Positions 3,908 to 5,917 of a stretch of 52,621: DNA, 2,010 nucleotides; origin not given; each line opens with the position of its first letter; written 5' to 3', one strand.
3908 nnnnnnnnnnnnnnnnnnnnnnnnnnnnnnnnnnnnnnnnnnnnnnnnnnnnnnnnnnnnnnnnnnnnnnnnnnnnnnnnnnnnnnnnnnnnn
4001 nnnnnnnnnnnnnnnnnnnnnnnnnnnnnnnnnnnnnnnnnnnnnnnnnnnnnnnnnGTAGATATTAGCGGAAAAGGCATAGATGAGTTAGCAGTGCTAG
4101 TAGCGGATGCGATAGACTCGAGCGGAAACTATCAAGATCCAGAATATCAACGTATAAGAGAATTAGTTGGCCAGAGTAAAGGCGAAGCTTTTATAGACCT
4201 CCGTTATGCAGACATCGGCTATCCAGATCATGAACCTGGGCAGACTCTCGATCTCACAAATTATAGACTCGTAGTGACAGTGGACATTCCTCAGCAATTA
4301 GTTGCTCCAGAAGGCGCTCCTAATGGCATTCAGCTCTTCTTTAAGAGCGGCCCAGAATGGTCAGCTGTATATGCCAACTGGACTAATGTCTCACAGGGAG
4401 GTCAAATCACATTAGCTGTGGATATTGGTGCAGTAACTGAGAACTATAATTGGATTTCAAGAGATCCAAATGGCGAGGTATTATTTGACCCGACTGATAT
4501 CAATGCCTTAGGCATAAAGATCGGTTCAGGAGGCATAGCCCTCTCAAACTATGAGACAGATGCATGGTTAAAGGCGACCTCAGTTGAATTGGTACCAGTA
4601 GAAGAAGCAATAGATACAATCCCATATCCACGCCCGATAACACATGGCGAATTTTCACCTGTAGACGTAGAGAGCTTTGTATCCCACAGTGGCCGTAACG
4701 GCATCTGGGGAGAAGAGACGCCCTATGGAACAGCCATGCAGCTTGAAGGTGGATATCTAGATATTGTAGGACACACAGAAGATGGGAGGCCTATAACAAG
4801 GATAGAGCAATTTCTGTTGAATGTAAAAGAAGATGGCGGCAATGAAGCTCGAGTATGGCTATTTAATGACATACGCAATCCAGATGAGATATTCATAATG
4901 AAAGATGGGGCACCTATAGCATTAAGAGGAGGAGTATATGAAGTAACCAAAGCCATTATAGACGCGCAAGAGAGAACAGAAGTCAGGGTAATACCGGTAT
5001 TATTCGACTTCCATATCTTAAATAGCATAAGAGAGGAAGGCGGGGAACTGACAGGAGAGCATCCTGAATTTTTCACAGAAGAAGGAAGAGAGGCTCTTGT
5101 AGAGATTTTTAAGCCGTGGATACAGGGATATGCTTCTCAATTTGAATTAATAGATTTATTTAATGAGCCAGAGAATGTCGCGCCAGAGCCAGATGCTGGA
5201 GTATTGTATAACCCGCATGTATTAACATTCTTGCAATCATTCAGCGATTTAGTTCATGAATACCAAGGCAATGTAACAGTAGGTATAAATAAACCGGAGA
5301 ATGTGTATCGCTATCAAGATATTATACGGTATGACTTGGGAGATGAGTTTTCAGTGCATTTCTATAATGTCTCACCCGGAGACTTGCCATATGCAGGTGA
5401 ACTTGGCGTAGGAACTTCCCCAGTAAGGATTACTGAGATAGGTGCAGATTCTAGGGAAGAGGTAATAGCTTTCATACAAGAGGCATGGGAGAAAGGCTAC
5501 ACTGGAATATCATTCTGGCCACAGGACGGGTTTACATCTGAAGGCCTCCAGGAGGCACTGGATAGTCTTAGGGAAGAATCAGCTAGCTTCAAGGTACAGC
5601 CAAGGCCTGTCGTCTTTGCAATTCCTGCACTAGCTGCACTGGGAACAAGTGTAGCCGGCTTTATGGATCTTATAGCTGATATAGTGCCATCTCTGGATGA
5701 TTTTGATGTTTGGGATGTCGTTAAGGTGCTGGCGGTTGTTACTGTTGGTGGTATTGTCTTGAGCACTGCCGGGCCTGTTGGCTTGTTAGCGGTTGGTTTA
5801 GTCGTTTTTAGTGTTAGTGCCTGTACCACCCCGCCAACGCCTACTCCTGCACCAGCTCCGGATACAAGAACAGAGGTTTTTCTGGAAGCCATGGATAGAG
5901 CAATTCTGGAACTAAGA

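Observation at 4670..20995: Three GH5-like catalytic barrels with intact acid/base and nucleophile glutamates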

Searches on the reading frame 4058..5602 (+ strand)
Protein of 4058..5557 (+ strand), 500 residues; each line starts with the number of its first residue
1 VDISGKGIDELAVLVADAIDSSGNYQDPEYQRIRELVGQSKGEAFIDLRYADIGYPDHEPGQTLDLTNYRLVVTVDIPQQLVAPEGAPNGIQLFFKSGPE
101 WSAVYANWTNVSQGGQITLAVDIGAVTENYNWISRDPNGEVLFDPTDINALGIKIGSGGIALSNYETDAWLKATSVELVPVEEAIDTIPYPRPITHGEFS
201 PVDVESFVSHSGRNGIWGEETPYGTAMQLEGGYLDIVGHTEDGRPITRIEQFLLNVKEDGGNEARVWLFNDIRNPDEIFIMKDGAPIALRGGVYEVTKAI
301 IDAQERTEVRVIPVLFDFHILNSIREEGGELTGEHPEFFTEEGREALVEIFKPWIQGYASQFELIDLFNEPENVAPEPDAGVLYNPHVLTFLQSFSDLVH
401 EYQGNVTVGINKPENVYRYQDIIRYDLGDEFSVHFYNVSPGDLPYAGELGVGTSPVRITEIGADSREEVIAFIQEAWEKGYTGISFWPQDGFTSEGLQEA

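Call 28: search_protein_families(library=pfam, proteins=[window:4058-5557:+], max_evalue=0.1)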
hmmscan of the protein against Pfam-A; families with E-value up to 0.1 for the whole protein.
window:4058-5557:+ (500 aa): 0 families

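Call 67: predict_structure(alignment_id=A6)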
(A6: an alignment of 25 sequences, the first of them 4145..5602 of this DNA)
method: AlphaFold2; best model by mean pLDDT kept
length: 486 residues; sequences in the alignment: 25
mean_pLDDT: 83.9   pTM: 0.71
mean pLDDT of the five models: 83.9, 83.7, 83.6, 82.9, 81.3
residues with pLDDT >= 90: 235; 70-90: 160; 50-70: 62; < 50: 29
segments of 3 or more residues with pLDDT < 50: 1-11, 97-100, 155-161, 349-353
pLDDT, mean of each block of 10 residues (from residue 1): 35 63 59 78 90 70 85 81 88 65 67 82 77 61 85 54 61 93 89 88 95 97 97 96 92 95 97 98 96 78 83 92 98 98 70 66 96 98 88 91 95 93 91 96 97 94 91 93 59
secondary structure, 60 per line:
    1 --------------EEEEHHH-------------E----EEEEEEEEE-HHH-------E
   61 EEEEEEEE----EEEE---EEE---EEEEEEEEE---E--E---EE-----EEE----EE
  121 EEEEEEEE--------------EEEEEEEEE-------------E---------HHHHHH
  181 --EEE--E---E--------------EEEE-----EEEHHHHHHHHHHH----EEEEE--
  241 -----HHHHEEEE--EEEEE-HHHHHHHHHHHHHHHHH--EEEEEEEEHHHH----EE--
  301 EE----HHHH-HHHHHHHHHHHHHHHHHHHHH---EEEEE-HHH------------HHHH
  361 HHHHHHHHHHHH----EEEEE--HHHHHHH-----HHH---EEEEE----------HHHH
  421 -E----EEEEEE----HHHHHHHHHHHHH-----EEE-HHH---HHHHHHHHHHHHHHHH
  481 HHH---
elements in order: E15-18 E40-48 E60-68 E73-76 E80-82 E86-94 E112-114 E119-128 E143-151 H175-180 E183-185 E207-210 E216-218 H219-229 E234-238 H246-249 E250-253 E256-260 H262-278 E281-288 H289-292 H307-310 H312-332 E336-340 H357-372 E377-381 H384-390 E402-406 H417-420 E427-432 H437-449 E455-457 H465-483

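Call 72: fold_search(model_id=the predicted structure, library=pdb)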
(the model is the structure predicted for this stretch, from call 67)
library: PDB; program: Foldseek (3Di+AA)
matches with E <= 10: 1834; with E <= 0.001: 613
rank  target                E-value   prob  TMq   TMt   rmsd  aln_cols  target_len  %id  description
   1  4ooz_B                3.2e-11  1.00  0.44  0.57   6.1       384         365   15  Crystal structure of beta-1,4-D-mannanase from Cryptopygus antarcticus in complex with mannopentaose (released 2014-08-06)
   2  4oou_B                1.0e-10  1.00  0.46  0.60   5.1       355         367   17  Crystal structure of beta-1,4-D-mannanase from Cryptopygus antarcticus (released 2014-08-06)
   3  3vup_A                1.8e-10  1.00  0.43  0.58   5.6       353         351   14  Beta-1,4-mannanase from the common sea hare Aplysia kurodai (released 2012-10-17)
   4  2c0h                  3.1e-10  1.00  0.44  0.58   5.7       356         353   16  X-ray structure of beta-mannanase from blue mussel Mytilus edulis (released 2006-02-22)
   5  9gpe_A                3.3e-10  1.00  0.43  0.37  19.8       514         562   11  ManDH5 E303Q in complex with mannotetraose after co-crystalliztion with mannotetraose at 1.6 angstroms resolution a be (released 2025-09-17)
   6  4oou_A                3.9e-10  1.00  0.43  0.56   7.4       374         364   16  Crystal structure of beta-1,4-D-mannanase from Cryptopygus antarcticus (released 2014-08-06)
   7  3ziz                  7.1e-10  1.00  0.36  0.48   7.5       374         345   16  Crystal structure of Podospora anserina GH5 beta-(1,4)-mannanase (released 2013-04-17)
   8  9gpa                  8.0e-10  1.00  0.42  0.37  20.9       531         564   10  ManDH5- a beta-D-Mannanase of GH5 family from Dictyoglomus thermophilium (released 2025-09-17)
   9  9gmj                  1.6e-09  1.00  0.40  0.35  19.2       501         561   10  The crystal structure of ManDH5 Selenomethionine derivative at 1.6 Angstroms resolution - a beta-D-Mannanase of GH5 fami (released 2025-09-10)
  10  9gpg_A                1.8e-09  1.00  0.40  0.35  19.0       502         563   10  Complex of ManDH5 native enzyme with Mannobiose after co crystallization with Mannopentaose at 1.7 angstroms resolutio (released 2025-09-17)
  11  5y6t                  3.9e-09  1.00  0.46  0.60   6.0       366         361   16  Crystal structure of endo-1,4-beta-mannanase from Eisenia fetida (released 2018-06-27)
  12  9gpc                  4.4e-09  1.00  0.42  0.37  17.5       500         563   11  The crystal structure of ManDH5 E303Q mutant at 1.4 Angstroms Resolution - a beta-D-Mannanase of GH5 family from Dictyog (released 2025-09-17)
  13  3ta9_B                7.4e-09  1.00  0.36  0.39  10.9       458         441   11  beta-Glucosidase A from the halothermophile H. orenii (released 2012-02-22)
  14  7bob_C                7.8e-09  1.00  0.42  0.37   6.3       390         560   16  Exo-beta-1,4-mannosidase Op5Man5 from Opitutaceae bacterium strain TAV5 (released 2021-07-14)
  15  1qnp                  7.8e-09  1.00  0.36  0.49   7.0       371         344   12  The 3-D structure of a Trichoderma reesei b-mannanase from glycoside hydrolase family 5 (released 2000-10-19)
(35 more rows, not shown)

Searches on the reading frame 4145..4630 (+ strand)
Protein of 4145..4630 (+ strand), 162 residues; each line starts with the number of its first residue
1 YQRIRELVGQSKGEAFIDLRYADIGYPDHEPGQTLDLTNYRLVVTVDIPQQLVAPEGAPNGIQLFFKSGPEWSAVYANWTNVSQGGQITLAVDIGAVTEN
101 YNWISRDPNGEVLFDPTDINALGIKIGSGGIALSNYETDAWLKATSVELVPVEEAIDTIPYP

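Call 70: search_solved_structures(query=A8, max_evalue=1, show_alignments=1)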
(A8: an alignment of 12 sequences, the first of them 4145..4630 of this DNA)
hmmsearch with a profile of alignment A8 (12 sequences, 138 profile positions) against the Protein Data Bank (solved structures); distinct sequences matched with E-value up to 1: 3.
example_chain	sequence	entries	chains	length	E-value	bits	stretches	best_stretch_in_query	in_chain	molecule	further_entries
1gny_A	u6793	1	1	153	0.13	15.4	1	30-137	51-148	XYLANASE 10C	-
1us2_A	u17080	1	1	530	0.7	13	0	30-137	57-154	ENDO-BETA-1,4-XYLANASE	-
1us3_A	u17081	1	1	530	0.71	13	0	30-137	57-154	ENDO-BETA-1,4-XYLANASE PRECURSOR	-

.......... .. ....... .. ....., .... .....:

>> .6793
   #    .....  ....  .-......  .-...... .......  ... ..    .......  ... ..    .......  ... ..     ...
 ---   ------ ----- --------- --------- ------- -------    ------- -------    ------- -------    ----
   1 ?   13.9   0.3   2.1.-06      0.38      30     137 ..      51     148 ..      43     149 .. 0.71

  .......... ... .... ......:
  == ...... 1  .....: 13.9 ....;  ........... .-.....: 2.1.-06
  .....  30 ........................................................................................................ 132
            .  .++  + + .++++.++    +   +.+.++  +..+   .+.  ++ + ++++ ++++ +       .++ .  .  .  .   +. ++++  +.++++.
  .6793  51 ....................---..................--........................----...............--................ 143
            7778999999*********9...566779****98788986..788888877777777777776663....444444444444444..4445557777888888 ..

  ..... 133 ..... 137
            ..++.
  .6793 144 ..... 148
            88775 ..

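Call 71: search_protein_families(library=pfam, alignment_id=A8, max_evalue=1)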
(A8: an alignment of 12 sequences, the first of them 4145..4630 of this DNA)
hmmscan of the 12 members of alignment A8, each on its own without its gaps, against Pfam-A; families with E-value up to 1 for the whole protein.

A. member 1, window:4145-4630:+ (162 aa): 1 family
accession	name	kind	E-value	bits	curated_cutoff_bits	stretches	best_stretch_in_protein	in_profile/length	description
PF21253.3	Mann_GBD_bact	-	0.067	13.8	27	1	61-99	78-116/143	Mannanase, galactose-binding domain-like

B. families by the number of members that match (of 12 scanned): 2 families
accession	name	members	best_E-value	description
PF21253.3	Mann_GBD_bact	3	0.03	Mannanase, galactose-binding domain-like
PF04730.17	Agro_virD5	1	0.042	Agrobacterium VirD5 protein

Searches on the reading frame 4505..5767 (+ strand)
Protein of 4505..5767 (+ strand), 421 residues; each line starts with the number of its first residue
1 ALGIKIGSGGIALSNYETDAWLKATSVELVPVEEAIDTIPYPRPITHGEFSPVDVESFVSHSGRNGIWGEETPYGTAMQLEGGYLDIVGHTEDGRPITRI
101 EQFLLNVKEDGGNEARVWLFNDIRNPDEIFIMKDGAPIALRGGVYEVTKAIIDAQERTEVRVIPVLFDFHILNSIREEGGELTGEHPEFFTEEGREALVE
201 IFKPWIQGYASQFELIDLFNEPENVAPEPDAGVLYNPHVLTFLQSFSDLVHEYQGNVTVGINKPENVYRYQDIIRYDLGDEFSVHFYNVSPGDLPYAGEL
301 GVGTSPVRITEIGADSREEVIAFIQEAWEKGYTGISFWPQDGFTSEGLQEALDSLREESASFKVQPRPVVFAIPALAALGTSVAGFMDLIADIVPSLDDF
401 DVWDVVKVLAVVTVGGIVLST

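Call 8: search_protein_families(library=pfam, proteins=[window:4505-5767:+], max_evalue=10)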
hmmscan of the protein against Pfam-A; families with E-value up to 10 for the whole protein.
window:4505-5767:+ (421 aa): 0 families

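Call 9: search_solved_structures(query=window:4505-5767:+, max_evalue=10)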
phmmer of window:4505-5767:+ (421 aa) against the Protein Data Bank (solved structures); distinct sequences matched with E-value up to 10: 1.
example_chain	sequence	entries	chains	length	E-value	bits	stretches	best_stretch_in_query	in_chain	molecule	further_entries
4ann_A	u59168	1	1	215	0.47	12.4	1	102-151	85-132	ESSB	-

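Call 46: find_related_loci(query=window:4505-5767:+, collection=genome_contigs, flank=10000)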
Query window:4505-5767:+ (421 aa) in genome_contigs; peptide patterns used: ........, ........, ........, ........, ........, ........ (x = any residue, [..] = any of these).
64 stretches matched a pattern; 4 encode a relative of the query (tblastn E <= 1e-3); 4 distinct loci.
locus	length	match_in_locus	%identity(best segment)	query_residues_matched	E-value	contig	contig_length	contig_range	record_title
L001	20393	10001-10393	28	98-225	3e-7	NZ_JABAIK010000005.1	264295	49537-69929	Vibrio agarilyticus strain SM6 Scaffold5, whole genome shotgun sequence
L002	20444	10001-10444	28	83-225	7e-7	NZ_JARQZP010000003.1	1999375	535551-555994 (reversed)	Vibrio hannami strain KACC 19277 contig_2, whole genome shotgun sequence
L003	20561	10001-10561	25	45-225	7e-7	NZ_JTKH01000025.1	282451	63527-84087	Vibrio renipiscarius strain DCR 1-4-2 Contig25, whole genome shotgun sequence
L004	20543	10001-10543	25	54-225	4e-6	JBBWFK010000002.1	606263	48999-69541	Vibrio sp. YIC-376 Scaffold2, whole genome shotgun sequence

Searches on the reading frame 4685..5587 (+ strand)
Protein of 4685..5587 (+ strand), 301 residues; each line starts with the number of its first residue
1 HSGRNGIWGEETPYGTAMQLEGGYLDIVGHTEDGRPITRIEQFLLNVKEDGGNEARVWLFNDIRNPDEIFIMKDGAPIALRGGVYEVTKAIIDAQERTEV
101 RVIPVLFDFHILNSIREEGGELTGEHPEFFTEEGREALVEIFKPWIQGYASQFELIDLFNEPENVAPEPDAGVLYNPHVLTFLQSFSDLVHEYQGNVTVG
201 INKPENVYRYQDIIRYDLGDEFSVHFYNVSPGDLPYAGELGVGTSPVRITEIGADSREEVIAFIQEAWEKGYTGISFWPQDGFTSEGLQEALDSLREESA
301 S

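Call 50: find_related_loci(query=A4, collection=metagenome_contigs, flank=10000)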
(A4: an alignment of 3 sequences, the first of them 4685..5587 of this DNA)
Query A4 (301 aa) in metagenome_contigs; peptide patterns used: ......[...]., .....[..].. (x = any residue, [..] = any of these).
483 stretches matched a pattern, but none encodes a relative of the query by tblastn (E <= 1e-3).

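Call 61: search_solved_structures(query=A4, max_evalue=0.01, show_alignments=1)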
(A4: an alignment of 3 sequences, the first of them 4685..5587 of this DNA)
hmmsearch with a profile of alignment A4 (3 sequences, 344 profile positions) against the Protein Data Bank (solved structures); distinct sequences matched with E-value up to 0.01: 1.
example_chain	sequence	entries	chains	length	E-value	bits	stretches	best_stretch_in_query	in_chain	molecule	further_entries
4oou_B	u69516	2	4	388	0.0071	18.4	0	50-70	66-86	Beta-1,4-mannanase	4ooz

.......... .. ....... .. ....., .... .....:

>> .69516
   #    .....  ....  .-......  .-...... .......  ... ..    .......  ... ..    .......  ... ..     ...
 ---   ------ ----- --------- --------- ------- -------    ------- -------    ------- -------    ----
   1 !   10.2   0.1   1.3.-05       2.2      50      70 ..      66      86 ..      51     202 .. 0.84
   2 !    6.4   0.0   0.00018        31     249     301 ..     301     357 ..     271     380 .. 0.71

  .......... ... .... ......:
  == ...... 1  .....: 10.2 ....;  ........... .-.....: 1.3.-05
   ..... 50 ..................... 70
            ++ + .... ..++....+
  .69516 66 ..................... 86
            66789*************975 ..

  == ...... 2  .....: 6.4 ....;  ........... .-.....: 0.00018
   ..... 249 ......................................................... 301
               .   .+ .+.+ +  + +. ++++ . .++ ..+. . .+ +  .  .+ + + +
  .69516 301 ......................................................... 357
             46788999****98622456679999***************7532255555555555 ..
